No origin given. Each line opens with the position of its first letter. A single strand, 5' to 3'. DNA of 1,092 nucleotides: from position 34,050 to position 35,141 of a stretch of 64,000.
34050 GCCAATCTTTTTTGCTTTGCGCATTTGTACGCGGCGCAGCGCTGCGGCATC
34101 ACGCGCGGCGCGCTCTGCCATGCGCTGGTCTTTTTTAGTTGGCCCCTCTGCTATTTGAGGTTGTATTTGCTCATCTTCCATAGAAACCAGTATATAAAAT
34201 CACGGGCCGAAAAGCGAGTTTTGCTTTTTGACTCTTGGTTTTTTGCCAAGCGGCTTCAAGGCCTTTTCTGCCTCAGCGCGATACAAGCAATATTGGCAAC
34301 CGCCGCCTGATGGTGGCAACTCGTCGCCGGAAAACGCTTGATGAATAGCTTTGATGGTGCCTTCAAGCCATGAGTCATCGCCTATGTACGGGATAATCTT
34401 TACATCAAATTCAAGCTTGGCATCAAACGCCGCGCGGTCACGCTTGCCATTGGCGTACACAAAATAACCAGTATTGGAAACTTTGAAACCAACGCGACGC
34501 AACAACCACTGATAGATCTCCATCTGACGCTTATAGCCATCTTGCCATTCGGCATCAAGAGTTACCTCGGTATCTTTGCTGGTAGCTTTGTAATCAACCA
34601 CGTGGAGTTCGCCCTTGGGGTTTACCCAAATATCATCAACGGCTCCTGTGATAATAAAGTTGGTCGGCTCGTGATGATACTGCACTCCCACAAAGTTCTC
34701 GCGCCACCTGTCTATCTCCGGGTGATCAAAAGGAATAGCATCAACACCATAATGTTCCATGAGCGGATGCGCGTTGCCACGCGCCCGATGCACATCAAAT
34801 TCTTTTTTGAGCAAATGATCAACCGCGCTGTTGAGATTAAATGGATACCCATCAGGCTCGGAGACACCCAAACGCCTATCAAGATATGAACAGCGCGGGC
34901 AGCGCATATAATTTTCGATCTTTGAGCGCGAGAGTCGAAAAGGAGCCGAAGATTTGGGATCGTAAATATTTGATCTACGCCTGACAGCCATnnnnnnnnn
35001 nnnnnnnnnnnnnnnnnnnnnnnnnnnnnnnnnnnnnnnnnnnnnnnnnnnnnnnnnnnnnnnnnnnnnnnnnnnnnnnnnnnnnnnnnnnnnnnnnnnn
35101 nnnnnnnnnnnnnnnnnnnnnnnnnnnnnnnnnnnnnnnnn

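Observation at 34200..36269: LexA operon carrying a peroxiredoxin and a stand-alone Cas4-like PD-(D/E)XK nuclease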

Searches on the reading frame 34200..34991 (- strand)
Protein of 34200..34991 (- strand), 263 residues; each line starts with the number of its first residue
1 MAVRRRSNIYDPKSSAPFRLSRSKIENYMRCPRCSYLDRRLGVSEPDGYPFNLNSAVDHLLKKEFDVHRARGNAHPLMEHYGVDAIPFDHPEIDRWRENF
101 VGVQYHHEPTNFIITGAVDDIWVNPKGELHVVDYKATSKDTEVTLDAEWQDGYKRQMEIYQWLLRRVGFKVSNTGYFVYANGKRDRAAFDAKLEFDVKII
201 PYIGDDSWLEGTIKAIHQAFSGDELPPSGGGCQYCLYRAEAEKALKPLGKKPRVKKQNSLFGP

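Call 3: search_protein_families(library=pfam, proteins=[window:34200-34991:-], max_evalue=0.01)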
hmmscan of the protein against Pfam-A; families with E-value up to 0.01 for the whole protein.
window:34200-34991:- (263 aa): 2 families
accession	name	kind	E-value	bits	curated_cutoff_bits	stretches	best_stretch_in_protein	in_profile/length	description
PF12705.13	PDDEXK_1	-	1.9e-13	51.4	22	1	96-238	120-243/247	PD-(D/E)XK nuclease superfamily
PF01930.23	Cas_Cas4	-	0.0041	17.7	22.7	0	119-238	56-155/160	Domain of unknown function DUF83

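Call 4: search_protein_families(library=ncbifam, proteins=[window:34200-34991:-], max_evalue=0.01)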
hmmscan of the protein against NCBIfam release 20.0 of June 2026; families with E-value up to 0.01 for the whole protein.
window:34200-34991:- (263 aa): 3 families
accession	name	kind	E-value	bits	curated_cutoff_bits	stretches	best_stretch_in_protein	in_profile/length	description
TIGR00372.1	cas4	equivalog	1.7e-10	41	65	1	118-239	71-176/180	CRISPR-associated protein Cas4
TIGR02784.1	addA_alphas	equivalog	0.0001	20.8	860.75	1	106-167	1059-1117/1138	double-strand break repair helicase AddA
NF040502.1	PPT_acetyltrans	equivalog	0.0093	15.7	300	0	140-197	37-91/183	phosphinothricin N-acetyltransferase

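Call 11: find_homologous_proteins(query=window:34200-34991:-)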
Query window:34200-34991:- (263 aa): 8000 proteins with E <= 0.001 among 8000 candidates; the best 120 are listed.
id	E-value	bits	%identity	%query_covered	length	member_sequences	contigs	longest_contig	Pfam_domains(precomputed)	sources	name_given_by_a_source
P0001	1.2e-168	578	92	100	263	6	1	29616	PF12705.14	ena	-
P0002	4.3e-166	569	90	100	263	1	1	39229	PF12705.14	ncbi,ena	-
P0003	3.1e-163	560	89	100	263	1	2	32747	PF12705.14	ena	-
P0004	1.1e-161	555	90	100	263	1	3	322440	PF12705.14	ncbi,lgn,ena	ncbi:MAG: PD-(D/E)XK nuclease family protein [Patescibacteria group bacterium]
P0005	1.5e-161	554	88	100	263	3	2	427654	PF12705.14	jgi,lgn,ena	-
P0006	2.4e-135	468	75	99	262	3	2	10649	PF12705.14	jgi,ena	-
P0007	2.5e-132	458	73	99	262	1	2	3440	PF12705.14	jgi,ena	-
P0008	1.9e-130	452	75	99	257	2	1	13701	PF12705.14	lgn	-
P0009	6.5e-128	444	70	99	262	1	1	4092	PF12705.14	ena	-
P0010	1.6e-127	443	72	99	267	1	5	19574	PF12705.14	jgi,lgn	-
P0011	6.2e-126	438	70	99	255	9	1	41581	PF12705.14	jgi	-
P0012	3.7e-125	435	73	94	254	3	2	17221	PF12705.14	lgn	-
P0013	7.4e-122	424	70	97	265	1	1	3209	PF12705.14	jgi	jgi:CRISPR/Cas system-associated exonuclease Cas4 (RecB family)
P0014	2.7e-121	422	71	94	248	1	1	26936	PF12705.14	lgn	-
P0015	2.6e-120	419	66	97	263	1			PF12705.14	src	-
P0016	1.8e-119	416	69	94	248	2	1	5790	PF12705.14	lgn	-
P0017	9.2e-119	414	71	91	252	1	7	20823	PF12705.14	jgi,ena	-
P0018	3.4e-118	412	71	94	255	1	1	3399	PF12705.14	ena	-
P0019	5.7e-118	411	69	94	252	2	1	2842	PF12705.14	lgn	-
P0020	1.2e-117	410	71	92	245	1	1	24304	PF12705.14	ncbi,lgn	-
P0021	1.4e-117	410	70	92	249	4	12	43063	PF12705.14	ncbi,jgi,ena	ncbi:MAG TPA: PD-(D/E)XK nuclease family protein [Candidatus Paceibacterota bacterium]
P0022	1.6e-117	410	66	97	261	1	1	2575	PF12705.14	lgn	-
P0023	1.7e-117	410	68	94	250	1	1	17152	PF12705.14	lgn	-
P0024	3.6e-117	409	67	92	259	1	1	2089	PF12705.14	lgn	-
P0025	4.4e-117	408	71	92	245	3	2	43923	PF01930.24,PF12705.14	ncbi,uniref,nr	ncbi:MAG: hypothetical protein A3B30_01265 [Candidatus Komeilibacteria bacterium RIFCSPLOWO2_01_FULL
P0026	4.9e-117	408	68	93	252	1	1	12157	PF12705.14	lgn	-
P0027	5.9e-117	408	67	94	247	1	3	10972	PF12705.14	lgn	-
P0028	8.3e-117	408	68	92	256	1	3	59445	PF12705.14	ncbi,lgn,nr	ncbi:MAG: PD-(D/E)XK nuclease family protein [Candidatus Vogelbacteria bacterium]|nr:PD-(D/E)XK nucl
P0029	9.0e-117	407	69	90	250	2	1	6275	PF12705.14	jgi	-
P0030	1.0e-116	407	67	90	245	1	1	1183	PF12705.14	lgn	-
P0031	1.1e-116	407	68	94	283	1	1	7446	PF12705.14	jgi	jgi:hypothetical protein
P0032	3.4e-116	406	69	94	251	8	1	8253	PF12705.14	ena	-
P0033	4.9e-116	405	69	94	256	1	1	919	PF01930.24,PF12705.14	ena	-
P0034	6.3e-116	405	67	92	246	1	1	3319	PF12705.14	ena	-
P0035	7.1e-116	405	67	93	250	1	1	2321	PF12705.14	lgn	-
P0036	7.3e-116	405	67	94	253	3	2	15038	PF12705.14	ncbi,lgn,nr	ncbi:MAG: PD-(D/E)XK nuclease family protein [Candidatus Ryanbacteria bacterium]|nr:PD-(D/E)XK nucle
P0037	9.6e-116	404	63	99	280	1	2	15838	PF12705.14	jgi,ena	-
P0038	9.9e-116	404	69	92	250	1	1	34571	PF12705.14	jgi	-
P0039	1.3e-115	404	69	92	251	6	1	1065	PF01930.24,PF12705.14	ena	-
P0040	1.3e-115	404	66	94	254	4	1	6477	PF12705.14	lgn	-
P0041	1.9e-115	403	72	89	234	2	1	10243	PF12705.14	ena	-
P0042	2.1e-115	403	66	94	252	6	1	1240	PF12705.14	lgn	-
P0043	2.2e-115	403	71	90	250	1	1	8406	PF12705.14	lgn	-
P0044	2.3e-115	403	69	92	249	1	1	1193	PF12705.14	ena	-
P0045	2.6e-115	403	66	98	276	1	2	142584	PF12705.14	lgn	-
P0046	3.6e-115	402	69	90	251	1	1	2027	PF01930.24,PF12705.14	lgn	-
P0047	4.5e-115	402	65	98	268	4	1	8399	PF12705.14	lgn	-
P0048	7.1e-115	401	68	92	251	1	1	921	PF12705.14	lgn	-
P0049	8.1e-115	401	67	93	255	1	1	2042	PF01930.24,PF12705.14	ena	-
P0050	8.5e-115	401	71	92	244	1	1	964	PF12705.14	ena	-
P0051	9.6e-115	401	66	93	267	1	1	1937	PF01930.24,PF12705.14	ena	-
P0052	9.9e-115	401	68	92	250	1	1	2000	PF12705.14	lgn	-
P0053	1.1e-114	401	66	94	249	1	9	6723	PF12705.14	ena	-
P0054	1.4e-114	400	66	93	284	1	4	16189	PF01930.24,PF12705.14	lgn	-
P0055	1.6e-114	400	66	92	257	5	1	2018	PF12705.14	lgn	-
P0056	1.6e-114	400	68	92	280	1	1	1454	PF12705.14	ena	-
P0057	2.1e-114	400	67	94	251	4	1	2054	PF12705.14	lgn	-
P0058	3.0e-114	399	66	96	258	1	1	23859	PF12705.14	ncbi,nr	ncbi:PD-(D/E)XK nuclease family protein [Candidatus Uhrbacteria bacterium]|nr:PD-(D/E)XK nuclease fa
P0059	3.2e-114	399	70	91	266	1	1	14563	PF12705.14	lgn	-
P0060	3.4e-114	399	69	92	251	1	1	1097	PF12705.14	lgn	-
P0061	3.8e-114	399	64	97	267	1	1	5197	PF12705.14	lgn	-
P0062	3.9e-114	399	69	94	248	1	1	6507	PF12705.14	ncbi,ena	-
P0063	5.0e-114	398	69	93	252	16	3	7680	PF12705.14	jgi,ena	-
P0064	5.0e-114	398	64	92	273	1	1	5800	PF12705.14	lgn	-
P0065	5.0e-114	398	64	96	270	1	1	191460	PF12705.14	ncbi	-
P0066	5.8e-114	398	63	98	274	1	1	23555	PF12705.14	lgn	-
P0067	6.4e-114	398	69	93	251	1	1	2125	PF12705.14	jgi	-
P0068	6.9e-114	398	64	98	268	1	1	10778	PF12705.14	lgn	-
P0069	8.2e-114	398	68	90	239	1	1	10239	PF12705.14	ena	-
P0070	8.5e-114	398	67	94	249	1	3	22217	PF01930.24,PF12705.14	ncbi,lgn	-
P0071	8.7e-114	398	67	92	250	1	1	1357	PF12705.14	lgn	-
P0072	9.7e-114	398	70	88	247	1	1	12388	PF12705.14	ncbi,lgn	-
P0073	1.0e-113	397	66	96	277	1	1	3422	PF01930.24,PF12705.14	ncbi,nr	ncbi:PD-(D/E)XK nuclease family protein [Candidatus Parcubacteria bacterium]|nr:PD-(D/E)XK nuclease 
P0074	1.4e-113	397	67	94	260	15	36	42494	PF12705.14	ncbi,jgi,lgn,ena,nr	ncbi:MAG: hypothetical protein UY68_C0018G0008 [Parcubacteria group bacterium GW2011_GWF2_52_12]|nr:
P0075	1.4e-113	397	67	92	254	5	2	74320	PF01930.24,PF12705.14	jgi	jgi:CRISPR/Cas system-associated exonuclease Cas4 (RecB family)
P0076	1.5e-113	397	66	94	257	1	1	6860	PF12705.14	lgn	-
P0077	1.5e-113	397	65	100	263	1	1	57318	PF12705.14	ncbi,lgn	-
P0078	1.6e-113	397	67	97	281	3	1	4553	PF01930.24,PF12705.14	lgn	-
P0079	1.7e-113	397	68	93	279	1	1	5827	PF12705.14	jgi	jgi:hypothetical protein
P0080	2.0e-113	396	65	96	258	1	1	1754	PF12705.14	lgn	-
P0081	2.0e-113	396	68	92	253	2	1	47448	PF01930.24,PF12705.14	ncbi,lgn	-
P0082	2.2e-113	396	65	93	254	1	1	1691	PF12705.14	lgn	-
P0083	2.3e-113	396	69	93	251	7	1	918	PF12705.14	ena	-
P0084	2.4e-113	396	64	94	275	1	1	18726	PF12705.14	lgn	-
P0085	2.9e-113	396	70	92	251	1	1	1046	PF12705.14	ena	-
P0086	3.0e-113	396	65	95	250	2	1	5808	PF12705.14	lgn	-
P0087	3.3e-113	396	68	92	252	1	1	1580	PF12705.14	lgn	-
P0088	3.3e-113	396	65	97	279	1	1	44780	PF12705.14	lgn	-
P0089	3.3e-113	396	66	90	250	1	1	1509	PF12705.14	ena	-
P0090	3.6e-113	396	68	92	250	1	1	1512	PF12705.14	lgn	-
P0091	3.7e-113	396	63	98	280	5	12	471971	PF12705.14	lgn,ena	-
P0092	4.5e-113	395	65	94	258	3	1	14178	PF12705.14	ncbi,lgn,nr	ncbi:PD-(D/E)XK nuclease family protein [bacterium]|nr:PD-(D/E)XK nuclease family protein [bacterium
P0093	4.6e-113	395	67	92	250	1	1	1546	PF01930.24,PF12705.14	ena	-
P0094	4.6e-113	395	67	89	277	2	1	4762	PF12705.14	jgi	jgi:RecB family exonuclease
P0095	4.7e-113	395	67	92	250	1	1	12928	PF01930.24,PF12705.14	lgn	-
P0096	4.7e-113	395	66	94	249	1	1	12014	PF12705.14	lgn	-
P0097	4.8e-113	395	66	91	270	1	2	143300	PF12705.14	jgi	jgi:hypothetical protein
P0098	5.3e-113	395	68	90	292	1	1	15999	PF12705.14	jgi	-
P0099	5.4e-113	395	68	91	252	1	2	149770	PF12705.14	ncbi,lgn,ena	ncbi:MAG: PD-(D/E)XK nuclease family protein [Patescibacteria group bacterium]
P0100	5.6e-113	395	67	93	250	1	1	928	PF12705.14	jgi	jgi:CRISPR/Cas system-associated exonuclease Cas4 (RecB family)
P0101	5.6e-113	395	68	92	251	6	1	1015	PF12705.14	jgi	-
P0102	6.5e-113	395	65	95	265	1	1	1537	PF12705.14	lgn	-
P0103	6.6e-113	395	66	93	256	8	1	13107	PF12705.14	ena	-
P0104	6.6e-113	395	64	93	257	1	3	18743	PF12705.14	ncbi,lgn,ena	ncbi:MAG: PD-(D/E)XK nuclease family protein [Patescibacteria group bacterium]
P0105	7.4e-113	395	70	90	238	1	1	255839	PF12705.14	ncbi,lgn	ncbi:MAG: PD-(D/E)XK nuclease family protein [Candidatus Colwellbacteria bacterium]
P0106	7.8e-113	395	67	92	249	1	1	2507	PF12705.14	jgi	jgi:CRISPR/Cas system-associated exonuclease Cas4 (RecB family)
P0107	8.0e-113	395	66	93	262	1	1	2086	PF12705.14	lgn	-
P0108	9.7e-113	394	63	98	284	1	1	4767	PF12705.14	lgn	-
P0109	1.0e-112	394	67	92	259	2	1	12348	PF12705.14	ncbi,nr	ncbi:MAG: PD-(D/E)XK nuclease family protein [bacterium]|nr:PD-(D/E)XK nuclease family protein [bact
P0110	1.0e-112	394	64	100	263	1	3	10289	PF12705.14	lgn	-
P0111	1.1e-112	394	70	89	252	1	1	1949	PF12705.14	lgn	-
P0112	1.1e-112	394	69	89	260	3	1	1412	PF12705.14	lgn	-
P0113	1.2e-112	394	68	92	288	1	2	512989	PF12705.14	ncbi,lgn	-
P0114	1.7e-112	393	66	90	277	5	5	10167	PF12705.14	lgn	-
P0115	1.7e-112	393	66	92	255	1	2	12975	PF12705.14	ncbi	-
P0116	1.7e-112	393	67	92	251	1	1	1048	PF12705.14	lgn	-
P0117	1.8e-112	393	68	91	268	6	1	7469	PF12705.14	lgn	-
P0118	1.9e-112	393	67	93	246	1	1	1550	PF12705.14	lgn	-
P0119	1.9e-112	393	66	93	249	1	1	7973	PF12705.14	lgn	-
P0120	2.2e-112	393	65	94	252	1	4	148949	PF01930.24,PF12705.14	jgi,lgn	-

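Call 12: search_solved_structures(query=window:34200-34991:-, max_evalue=1, show_alignments=3)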
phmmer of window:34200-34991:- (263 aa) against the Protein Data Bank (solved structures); distinct sequences matched with E-value up to 1: 1.
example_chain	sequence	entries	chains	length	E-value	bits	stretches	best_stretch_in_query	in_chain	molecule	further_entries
3dnx_A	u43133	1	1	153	0.31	13.7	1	118-164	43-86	uncharacterized protein SPO1766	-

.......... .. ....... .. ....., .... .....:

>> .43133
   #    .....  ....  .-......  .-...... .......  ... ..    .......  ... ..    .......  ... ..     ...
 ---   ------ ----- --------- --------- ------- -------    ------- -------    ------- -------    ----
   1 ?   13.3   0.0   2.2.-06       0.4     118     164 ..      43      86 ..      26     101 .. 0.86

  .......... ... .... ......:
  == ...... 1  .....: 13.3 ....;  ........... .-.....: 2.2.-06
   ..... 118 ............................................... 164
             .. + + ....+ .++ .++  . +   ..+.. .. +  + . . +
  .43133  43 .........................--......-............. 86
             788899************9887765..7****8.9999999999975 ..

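Call 14: find_related_loci(query=A1, collection=genome_contigs, flank=6000)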
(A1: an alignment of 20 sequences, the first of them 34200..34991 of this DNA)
Query A1 (263 aa) in genome_contigs; peptide patterns used: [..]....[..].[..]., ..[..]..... (x = any residue, [..] = any of these).
600 stretches matched a pattern (row limit reached: there are more); 579 encode a relative of the query (tblastn E <= 1e-3); the best 80 are kept; 80 distinct loci.
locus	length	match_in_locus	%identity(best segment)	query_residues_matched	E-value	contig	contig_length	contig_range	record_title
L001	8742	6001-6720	68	4-243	8e-119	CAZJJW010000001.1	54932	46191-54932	MAG TPA_asm: uncultured Candidatus Saccharibacteria bacterium isolate binchicken_co227_938 genome assembly, contig: NODE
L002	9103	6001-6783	64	1-261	5e-115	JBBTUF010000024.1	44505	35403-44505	MAG: Patescibacteria group bacterium isolate H43-bin009_1 H43_bin009_1_000000000024, whole genome shotgun sequence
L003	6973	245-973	67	3-245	2e-114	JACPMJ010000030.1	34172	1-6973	MAG: Candidatus Uhrbacteria bacterium isolate NC_groundwater_546_Ag_S-0.1um_45_9 S35_SO-1_scaffold_565755, whole genome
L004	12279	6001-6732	64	4-247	3e-114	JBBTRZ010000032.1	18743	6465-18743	MAG: Patescibacteria group bacterium isolate H51-bin050_1 H51_bin050_1_000000000032, whole genome shotgun sequence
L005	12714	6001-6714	68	5-243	5e-114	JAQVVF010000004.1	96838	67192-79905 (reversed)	MAG: Patescibacteria group bacterium isolate STF1_73 NODE_342_length_96838_cov_6.101943_Sandtown_F1, whole genome shotgu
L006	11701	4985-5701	68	4-243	2e-113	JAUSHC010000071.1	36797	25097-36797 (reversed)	MAG: bacterium isolate E14_metabat.bin.167 E14_k141_173972, whole genome shotgun sequence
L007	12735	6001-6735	66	1-246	4e-113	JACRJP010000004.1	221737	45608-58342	MAG: Candidatus Taylorbacteria bacterium isolate NC_groundwater_1832_Pr3_B-0.1um_40_24 SR-2_scaffold_141_2665405, whole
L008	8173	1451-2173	65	4-244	1e-112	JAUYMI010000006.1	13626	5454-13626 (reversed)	MAG: bacterium isolate C24_metabat.bin.8 C24_k141_868482, whole genome shotgun sequence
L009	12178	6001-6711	66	4-241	3e-112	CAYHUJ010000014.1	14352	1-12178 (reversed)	MAG TPA_asm: uncultured Candidatus Saccharibacteria bacterium isolate ERP119705_co16_137 genome assembly, contig: NODE_3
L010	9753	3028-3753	66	4-242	5e-112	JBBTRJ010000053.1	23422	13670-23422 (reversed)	MAG: Patescibacteria group bacterium isolate H52-bin123_1 H52_bin123_1_000000000053, whole genome shotgun sequence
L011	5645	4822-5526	68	4-238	5e-112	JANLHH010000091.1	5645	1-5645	MAG: Patescibacteria group bacterium isolate P6-12 k99_147085, whole genome shotgun sequence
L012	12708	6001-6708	67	5-241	2e-111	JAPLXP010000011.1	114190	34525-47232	MAG: Candidatus Nomurabacteria bacterium isolate LacPavin_0818_WC45_MAG_37_43 LacPavin_0818_WC45_scaffold_214961, whole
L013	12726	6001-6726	66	4-245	2e-111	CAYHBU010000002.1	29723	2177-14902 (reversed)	MAG TPA_asm: uncultured Candidatus Saccharibacteria bacterium isolate ERP119705_co10_107 genome assembly, contig: NODE_1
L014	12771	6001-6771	60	4-260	3e-111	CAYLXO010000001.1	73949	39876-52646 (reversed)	MAG TPA_asm: uncultured Candidatus Saccharibacteria bacterium isolate SRP135725_co1_596 genome assembly, contig: NODE_22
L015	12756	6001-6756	61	4-262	7e-111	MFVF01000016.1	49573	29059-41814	MAG: Candidatus Nomurabacteria bacterium RIFCSPLOWO2_01_FULL_42_20 rifcsplowo2_01_scaffold_3043, whole genome shotgun se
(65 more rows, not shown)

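Call 17: find_encoding_contigs(protein=P0005, flank=6000, max_places=3)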
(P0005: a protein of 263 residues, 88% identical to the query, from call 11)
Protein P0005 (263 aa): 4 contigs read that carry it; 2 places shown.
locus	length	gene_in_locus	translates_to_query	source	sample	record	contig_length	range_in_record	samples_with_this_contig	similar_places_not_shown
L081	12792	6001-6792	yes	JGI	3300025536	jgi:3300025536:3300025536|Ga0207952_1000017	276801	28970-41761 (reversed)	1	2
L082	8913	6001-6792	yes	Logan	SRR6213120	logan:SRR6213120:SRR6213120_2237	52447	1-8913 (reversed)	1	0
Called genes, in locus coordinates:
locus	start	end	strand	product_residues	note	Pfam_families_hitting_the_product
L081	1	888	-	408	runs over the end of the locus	PF19293:CdaA_N, PF02457:DAC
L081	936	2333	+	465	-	PF00883:Peptidase_M17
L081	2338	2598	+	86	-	PF01035:DNA_binding_1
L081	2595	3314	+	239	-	PF00657:Lipase_GDSL, PF13472:Lipase_GDSL_2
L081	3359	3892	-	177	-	-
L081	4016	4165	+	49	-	-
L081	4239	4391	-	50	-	-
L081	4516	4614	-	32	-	-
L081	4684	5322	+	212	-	PF00717:Peptidase_S24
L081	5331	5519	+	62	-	-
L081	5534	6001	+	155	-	PF08534:Redoxin, PF00578:AhpC-TSA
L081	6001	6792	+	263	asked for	PF12705:PDDEXK_1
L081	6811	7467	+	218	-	PF11303:DUF3105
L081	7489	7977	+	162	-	-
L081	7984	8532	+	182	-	-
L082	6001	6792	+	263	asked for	PF12705:PDDEXK_1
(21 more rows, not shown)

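Call 18: find_encoding_contigs(protein=P0011, flank=6000, max_places=3)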
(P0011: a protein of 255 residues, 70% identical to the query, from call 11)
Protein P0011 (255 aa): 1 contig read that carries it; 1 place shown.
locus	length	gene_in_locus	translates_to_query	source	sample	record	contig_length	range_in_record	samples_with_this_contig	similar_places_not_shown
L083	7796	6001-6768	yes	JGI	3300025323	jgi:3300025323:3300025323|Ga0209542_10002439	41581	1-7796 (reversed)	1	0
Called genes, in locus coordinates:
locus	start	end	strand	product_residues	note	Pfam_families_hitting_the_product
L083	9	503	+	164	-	PF20393:Pro_CA_2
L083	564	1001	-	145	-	-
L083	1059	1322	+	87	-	-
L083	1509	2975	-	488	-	PF19293:CdaA_N, PF02457:DAC, PF07949:YbbR (faint)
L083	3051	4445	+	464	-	PF02789:Peptidase_M17_N (weak), PF00883:Peptidase_M17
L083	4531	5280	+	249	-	PF12146:Hydrolase_4 (faint), PF12697:Abhydrolase_6 (weak), PF00326:Peptidase_S9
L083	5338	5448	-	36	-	-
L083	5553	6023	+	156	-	PF08534:Redoxin, PF00578:AhpC-TSA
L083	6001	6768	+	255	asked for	PF12705:PDDEXK_1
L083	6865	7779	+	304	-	PF00215:OMPdecase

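Call 27: predict_structure(alignment_id=A1)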
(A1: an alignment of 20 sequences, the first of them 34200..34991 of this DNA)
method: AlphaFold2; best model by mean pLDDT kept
length: 263 residues; sequences in the alignment: 20
mean_pLDDT: 84.3   pTM: 0.80
mean pLDDT of the five models: 84.3, 80.3, 79.2, 79.1, 73.0
residues with pLDDT >= 90: 143; 70-90: 75; 50-70: 37; < 50: 8
segments of 3 or more residues with pLDDT < 50: 1-5
pLDDT, mean of each block of 10 residues (from residue 1): 57 93 92 93 76 66 88 92 94 84 94 94 97 84 74 92 97 94 66 76 95 97 92 85 77 55 48
secondary structure, 60 per line:
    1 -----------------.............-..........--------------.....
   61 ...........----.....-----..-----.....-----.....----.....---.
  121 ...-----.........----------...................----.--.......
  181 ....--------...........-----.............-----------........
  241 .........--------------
elements in order: E18-21 H22-30 H32-41 H56-71 H76-80 H93-97 E103-107 E112-116 E120-123 E129-137 H148-166 E174-184 E193-203 H209-221 H233-249
